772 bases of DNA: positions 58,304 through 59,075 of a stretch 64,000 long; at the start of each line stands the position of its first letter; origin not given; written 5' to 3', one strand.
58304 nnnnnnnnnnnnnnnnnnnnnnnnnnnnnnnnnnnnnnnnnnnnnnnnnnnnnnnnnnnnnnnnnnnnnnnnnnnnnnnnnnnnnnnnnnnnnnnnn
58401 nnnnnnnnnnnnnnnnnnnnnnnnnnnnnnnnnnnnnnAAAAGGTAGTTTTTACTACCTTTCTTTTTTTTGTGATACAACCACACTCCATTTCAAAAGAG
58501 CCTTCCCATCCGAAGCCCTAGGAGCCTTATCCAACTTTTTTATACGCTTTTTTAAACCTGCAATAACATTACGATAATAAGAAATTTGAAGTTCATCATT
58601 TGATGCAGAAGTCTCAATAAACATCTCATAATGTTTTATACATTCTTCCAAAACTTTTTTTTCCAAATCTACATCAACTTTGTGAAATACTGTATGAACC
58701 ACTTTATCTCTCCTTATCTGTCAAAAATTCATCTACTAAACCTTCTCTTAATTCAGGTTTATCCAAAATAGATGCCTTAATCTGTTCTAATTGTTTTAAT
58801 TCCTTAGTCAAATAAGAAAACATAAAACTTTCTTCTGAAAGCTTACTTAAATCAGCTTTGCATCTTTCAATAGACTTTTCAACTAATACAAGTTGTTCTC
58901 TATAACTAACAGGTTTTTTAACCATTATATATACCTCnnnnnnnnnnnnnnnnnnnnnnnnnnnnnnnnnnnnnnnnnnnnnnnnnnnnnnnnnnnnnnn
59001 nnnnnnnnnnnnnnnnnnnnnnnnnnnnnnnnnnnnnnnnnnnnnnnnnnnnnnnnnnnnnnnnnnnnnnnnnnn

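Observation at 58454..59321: Three-gene micro-operon of small charged proteins replacing pal downstream of an orphan tolB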

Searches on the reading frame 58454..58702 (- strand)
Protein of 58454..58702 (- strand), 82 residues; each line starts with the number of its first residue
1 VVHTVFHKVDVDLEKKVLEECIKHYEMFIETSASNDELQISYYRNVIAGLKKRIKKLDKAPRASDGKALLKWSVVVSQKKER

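Call 3: search_protein_families(library=pfam, proteins=[window:58454-58702:-], max_evalue=1)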
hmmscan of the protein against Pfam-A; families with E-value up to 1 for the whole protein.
window:58454-58702:- (82 aa): 1 family
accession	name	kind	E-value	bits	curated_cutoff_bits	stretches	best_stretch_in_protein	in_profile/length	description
PF05135.19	Phage_connect_1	-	0.11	13.3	21.2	1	9-56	49-99/101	Phage gp6-like head-tail connector protein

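Call 4: search_protein_families(library=ncbifam, proteins=[window:58454-58702:-], max_evalue=1)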
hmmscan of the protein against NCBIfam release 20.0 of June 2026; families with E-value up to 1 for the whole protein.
window:58454-58702:- (82 aa): 0 families

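Call 27: search_protein_families(library=phrogs, proteins=[window:58454-58702:-], max_evalue=1)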
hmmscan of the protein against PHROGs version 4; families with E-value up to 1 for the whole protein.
window:58454-58702:- (82 aa): 7 families
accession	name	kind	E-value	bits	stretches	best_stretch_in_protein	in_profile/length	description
phrog_26599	-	unknown function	0.014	16.4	1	32-59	7-36/81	-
phrog_7505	-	unknown function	0.026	15.6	1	24-60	22-57/61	-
phrog_4512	-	unknown function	0.065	12.7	1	2-60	449-506/680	-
phrog_16440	-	unknown function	0.078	13.9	0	38-57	10-29/69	-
phrog_2054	-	unknown function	0.099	14.1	1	14-46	36-68/88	-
phrog_6029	-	unknown function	0.12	13.3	1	34-59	16-41/45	-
phrog_13432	-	unknown function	0.18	13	1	5-44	28-67/73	-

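Call 28: search_protein_families(library=padloc, proteins=[window:58454-58702:-], max_evalue=1)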
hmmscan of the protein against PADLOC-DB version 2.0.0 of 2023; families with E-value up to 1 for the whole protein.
window:58454-58702:- (82 aa): 0 families

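Call 32: search_solved_structures(query=A3, max_evalue=10)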
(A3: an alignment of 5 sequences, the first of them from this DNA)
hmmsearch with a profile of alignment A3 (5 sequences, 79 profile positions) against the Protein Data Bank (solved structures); distinct sequences matched with E-value up to 10: 15.
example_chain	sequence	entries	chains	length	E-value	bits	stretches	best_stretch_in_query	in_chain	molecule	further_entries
6b85_J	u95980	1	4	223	0.019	18.4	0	10-33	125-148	TMHC4_R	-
8far_A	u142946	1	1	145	0.27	14.8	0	10-33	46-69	I432-1-CC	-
8cus_A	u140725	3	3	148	0.33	14.5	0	10-33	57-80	I432-1(NaCl) Chain A | I432-1(Imd) Chain A | I432-1-X3 Chain A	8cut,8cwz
6jpm_A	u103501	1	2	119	0.48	13.9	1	8-61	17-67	Odorant binding protein 4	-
8fwd_1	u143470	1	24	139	0.86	13.1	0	10-33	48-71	O43-rpxdoc-EK1_B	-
9nwn_B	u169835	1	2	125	0.88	13.1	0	21-48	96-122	MCpol domain-containing protein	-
3v7c_A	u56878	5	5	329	1.9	12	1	11-59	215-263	Biotin ligase | Bifunctional ligase/repressor BirA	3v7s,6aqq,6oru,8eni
9ivf_A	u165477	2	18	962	1.9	12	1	14-66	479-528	Putative primase C962R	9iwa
6ndl_A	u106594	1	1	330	1.9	12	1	11-59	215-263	Biotin Protein Ligase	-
8wvz_A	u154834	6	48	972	1.9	12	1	14-66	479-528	Putative primase C962R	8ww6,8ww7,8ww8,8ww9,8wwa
4ha8_A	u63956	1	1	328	2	11.9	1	11-59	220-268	Biotin-[acetyl-CoA-carboxylase] ligase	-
4dq2_A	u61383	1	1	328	2.1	11.9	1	11-59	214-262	Biotin-[acetyl-CoA-carboxylase] ligase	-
3rir_A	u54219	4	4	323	2.1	11.9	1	11-59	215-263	Biotin-[acetyl-CoA-carboxylase] ligase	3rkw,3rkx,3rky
6apw_A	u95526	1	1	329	2.2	11.8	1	11-59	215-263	Bifunctional ligase/repressor BirA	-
3v7r_A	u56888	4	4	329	2.7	11.5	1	11-59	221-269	Biotin ligase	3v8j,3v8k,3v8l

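Call 36: search_dna_similar(query=window:58454-58702:-, collection=phages, mode=protein, max_evalue=1, max_rows=10)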
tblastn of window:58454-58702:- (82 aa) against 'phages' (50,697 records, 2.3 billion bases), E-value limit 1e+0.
Records with a match: 1; places in all: 1; records where one place covers at least 80% of the query: 0.
Best place of each record, by identity: <60% 1.
By first word of the organism name: Rhodobacteraceae 1.
By host as written in the record: - 1.
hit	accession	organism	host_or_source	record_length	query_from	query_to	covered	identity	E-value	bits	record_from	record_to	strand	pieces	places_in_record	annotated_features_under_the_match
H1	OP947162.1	Rhodobacteraceae phage LS06-2018-MD06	-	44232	19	57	48%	38.5%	3e-1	34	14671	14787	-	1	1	hypothetical protein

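Call 46: predict_structure(protein=window:58454-58702:-)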
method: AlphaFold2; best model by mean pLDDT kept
length: 82 residues; sequences in the alignment: 1
mean_pLDDT: 82.2   pTM: 0.65
mean pLDDT of the five models: 82.2, 77.5, 70.8, 70.4, 68.8
residues with pLDDT >= 90: 30; 70-90: 36; 50-70: 15; < 50: 1
segments of 3 or more residues with pLDDT < 50: none
pLDDT, mean of each block of 10 residues (from residue 1): 75 93 92 75 93 91 82 62 50
secondary structure, 60 per line:
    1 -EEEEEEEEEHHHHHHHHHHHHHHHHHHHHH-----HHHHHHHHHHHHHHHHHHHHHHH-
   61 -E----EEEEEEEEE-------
elements in order: E2-10 H11-31 H37-59 E67-75
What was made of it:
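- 58454..58702 (-): g3: 82-aa basic protein (pI 9.4) with two long antiparallel helices (11-31 and 37-59). It is the most conserved member of the cassette. AF2 gives pLDDT 82 and pTM 0.65 (call 46).
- On Ribbon-helix-helix DNA-binding proteins (considered for g3 and g2): AF2 predicts a strand at 2-10, but the helices are 21 and 23 residues long (call 46).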

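Call 52: find_related_loci(query=A5, collection=metagenome_contigs, flank=4000)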
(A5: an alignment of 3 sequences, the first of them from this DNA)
Query A5 (82 aa) in metagenome_contigs; peptide patterns used: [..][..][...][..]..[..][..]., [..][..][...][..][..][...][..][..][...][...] (x = any residue, [..] = any of these).
596 stretches matched a pattern, but none encodes a relative of the query by tblastn (E <= 1e-3).
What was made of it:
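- Tried and rejected: One on JGI metagenomes found nothing (call 52).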

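Call 75: search_solved_structures(query=A8, max_evalue=5)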
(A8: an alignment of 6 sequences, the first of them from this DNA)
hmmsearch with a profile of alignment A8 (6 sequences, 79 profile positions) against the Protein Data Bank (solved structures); distinct sequences matched with E-value up to 5: 7.
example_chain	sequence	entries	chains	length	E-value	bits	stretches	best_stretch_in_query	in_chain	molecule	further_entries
8ro0_J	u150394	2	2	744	0.022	18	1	8-37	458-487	TPR_REGION domain-containing protein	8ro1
2equ_A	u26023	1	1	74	0.22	14.8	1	24-71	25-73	PHD finger protein 20-like 1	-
5tx8_A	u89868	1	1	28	0.37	14.1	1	54-73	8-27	HH2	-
2gsv_A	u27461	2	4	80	0.46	13.7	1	19-67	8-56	Hypothetical protein yvfG | Uncharacterized protein yvfG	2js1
6b85_J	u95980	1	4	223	0.47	13.7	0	11-35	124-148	TMHC4_R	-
21ed_A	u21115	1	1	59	1.3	12.3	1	24-52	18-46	PHD finger protein 20-like protein 1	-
9y6s_8I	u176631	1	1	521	1.4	12.2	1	16-67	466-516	Dynein regulatory complex protein 10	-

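Call 82: search_protein_families(library=pfam, alignment_id=A8, max_evalue=0.5)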
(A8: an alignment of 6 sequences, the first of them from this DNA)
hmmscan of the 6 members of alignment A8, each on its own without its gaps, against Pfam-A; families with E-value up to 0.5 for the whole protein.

A. member 1, seq(82 aa): 1 family
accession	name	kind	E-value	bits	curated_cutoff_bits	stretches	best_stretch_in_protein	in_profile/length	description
PF05135.19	Phage_connect_1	-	0.11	13.3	21.2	1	9-56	49-99/101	Phage gp6-like head-tail connector protein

B. families by the number of members that match (of 6 scanned): 2 families
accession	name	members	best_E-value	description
PF24150.1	C2_SHIP1-2_first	2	0.00099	SHIP1/2 first C2 domain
PF05135.19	Phage_connect_1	1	0.11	Phage gp6-like head-tail connector protein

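Call 95: search_dna_similar(query=window:58454-58702:-, collection=plasmids, mode=protein, max_evalue=1, max_rows=8)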
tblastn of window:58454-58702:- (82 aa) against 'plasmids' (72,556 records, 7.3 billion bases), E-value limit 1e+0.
No match.

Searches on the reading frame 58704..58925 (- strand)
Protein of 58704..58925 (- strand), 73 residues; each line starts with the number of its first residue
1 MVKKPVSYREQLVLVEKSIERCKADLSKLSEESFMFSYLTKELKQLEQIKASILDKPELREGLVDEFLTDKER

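Call 3: search_protein_families(library=pfam, proteins=[window:58704-58925:-], max_evalue=1)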
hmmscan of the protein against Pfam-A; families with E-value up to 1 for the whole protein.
window:58704-58925:- (73 aa): 1 family
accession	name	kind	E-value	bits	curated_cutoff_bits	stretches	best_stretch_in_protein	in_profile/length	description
PF17190.9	RecG_N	-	0.049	14.8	23.1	1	14-67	1-55/89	RecG N-terminal helical domain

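Call 4: search_protein_families(library=ncbifam, proteins=[window:58704-58925:-], max_evalue=1)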
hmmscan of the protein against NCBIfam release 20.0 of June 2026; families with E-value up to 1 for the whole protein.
window:58704-58925:- (73 aa): 0 families

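Call 12: find_homologous_proteins(query=window:58704-58925:-, max_evalue=0.1)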
Query window:58704-58925:- (73 aa): 2 proteins with E <= 0.1 among 10 candidates.
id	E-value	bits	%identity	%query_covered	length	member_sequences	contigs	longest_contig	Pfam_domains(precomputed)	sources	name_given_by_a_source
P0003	8.6e-35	135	96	100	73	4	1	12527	-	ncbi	-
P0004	1.1e-5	43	96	36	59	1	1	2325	-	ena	-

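Call 27: search_protein_families(library=phrogs, proteins=[window:58704-58925:-], max_evalue=1)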
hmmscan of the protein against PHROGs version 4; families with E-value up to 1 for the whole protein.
window:58704-58925:- (73 aa): 3 families
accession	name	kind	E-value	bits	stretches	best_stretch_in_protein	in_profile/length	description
phrog_24659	-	unknown function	0.17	13.4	1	25-53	28-57/63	-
phrog_19544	-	unknown function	0.17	13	1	8-52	53-96/147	-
phrog_3569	-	unknown function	0.19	13.2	1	17-48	25-55/85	-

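Call 28: search_protein_families(library=padloc, proteins=[window:58704-58925:-], max_evalue=1)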
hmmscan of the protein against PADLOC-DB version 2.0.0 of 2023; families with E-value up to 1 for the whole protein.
window:58704-58925:- (73 aa): 0 families

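Call 38: search_dna_similar(query=window:58704-58925:-, collection=phages, mode=protein, max_evalue=1, max_rows=10)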
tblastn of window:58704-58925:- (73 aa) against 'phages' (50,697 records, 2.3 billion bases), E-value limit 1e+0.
No match.

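Call 74: search_solved_structures(query=A7, max_evalue=5)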
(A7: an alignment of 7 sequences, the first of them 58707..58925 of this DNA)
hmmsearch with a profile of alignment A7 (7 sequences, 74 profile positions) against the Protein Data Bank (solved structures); distinct sequences matched with E-value up to 5: 27.
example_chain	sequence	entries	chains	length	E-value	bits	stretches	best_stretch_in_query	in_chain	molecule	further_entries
7a48_B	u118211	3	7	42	0.034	17.6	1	9-48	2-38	APH colied-coil | APH coiled-coil | Coiled-coil APH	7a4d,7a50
9tlt_A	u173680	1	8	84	0.05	17.1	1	6-53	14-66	Sc-apCC-2-KLHL20-4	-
9i5e_A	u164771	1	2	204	0.14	15.6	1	6-48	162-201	Isoform 2B of GTPase KRas,APH2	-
2l5g_B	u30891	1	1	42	0.27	14.7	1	12-39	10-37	Putative uncharacterized protein NCOR2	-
7v1m_G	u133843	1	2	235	0.3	14.6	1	5-49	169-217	Isoform 2 of Nuclear autoantigenic sperm protein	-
7v6p_A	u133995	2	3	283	0.33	14.5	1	5-49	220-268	Isoform 2 of Nuclear autoantigenic sperm protein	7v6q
7v1k_A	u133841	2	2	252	0.34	14.4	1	5-49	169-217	Isoform 2 of Nuclear autoantigenic sperm protein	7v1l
1u5p_A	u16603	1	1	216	0.42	14.1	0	7-42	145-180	Spectrin alpha chain, brain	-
5nl6_A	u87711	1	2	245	0.66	13.5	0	6-28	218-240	Calponin domain family protein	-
3qe6_A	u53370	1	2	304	0.68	13.4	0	10-52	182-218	Protein kinase C and casein kinase II substrate protein 3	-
6sl7_A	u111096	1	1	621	0.69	13.4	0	6-36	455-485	Calponin homology domain protein putative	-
6sl3_A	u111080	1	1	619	0.71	13.4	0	6-36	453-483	Calponin homology domain protein putative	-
6sl2_A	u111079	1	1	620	0.71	13.4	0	6-36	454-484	Calponin homology domain protein putative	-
6ymv_A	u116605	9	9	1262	0.71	13.4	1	9-44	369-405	DNA-directed RNA polymerase, mitochondrial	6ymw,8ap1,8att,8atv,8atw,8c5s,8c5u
9os7_C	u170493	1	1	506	0.73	13.4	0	35-60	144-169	Methionine--tRNA ligase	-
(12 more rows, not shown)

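Call 81: search_protein_families(library=pfam, alignment_id=A7, max_evalue=0.5)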
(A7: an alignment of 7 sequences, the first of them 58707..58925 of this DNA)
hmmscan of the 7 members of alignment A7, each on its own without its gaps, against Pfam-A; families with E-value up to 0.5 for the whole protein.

A. member 1, window:58707-58925:- (73 aa): 1 family
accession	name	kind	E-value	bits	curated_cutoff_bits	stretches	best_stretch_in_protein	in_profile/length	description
PF17190.9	RecG_N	-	0.049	14.8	23.1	1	14-67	1-55/89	RecG N-terminal helical domain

B. families by the number of members that match (of 7 scanned): 6 families
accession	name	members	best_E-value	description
PF11236.13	DUF3037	2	0.062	Protein of unknown function (DUF3037)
PF24890.1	ALN_composite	1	0.013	Allantoinase, composite domain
PF20282.3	CTD6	1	0.04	C-terminal domain 6 of the ABC-three component (ABC-3C) systems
PF17190.9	RecG_N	1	0.049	RecG N-terminal helical domain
PF18307.6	Tfb2_C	1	0.051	Transcription factor Tfb2 (p52) C-terminal domain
PF12207.13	DUF3600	1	0.13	Domain of unknown function (DUF3600)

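Call 96: search_dna_similar(query=window:58704-58925:-, collection=plasmids, mode=protein, max_evalue=1, max_rows=8)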
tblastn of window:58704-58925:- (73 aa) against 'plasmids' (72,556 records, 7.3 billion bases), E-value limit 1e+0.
No match.
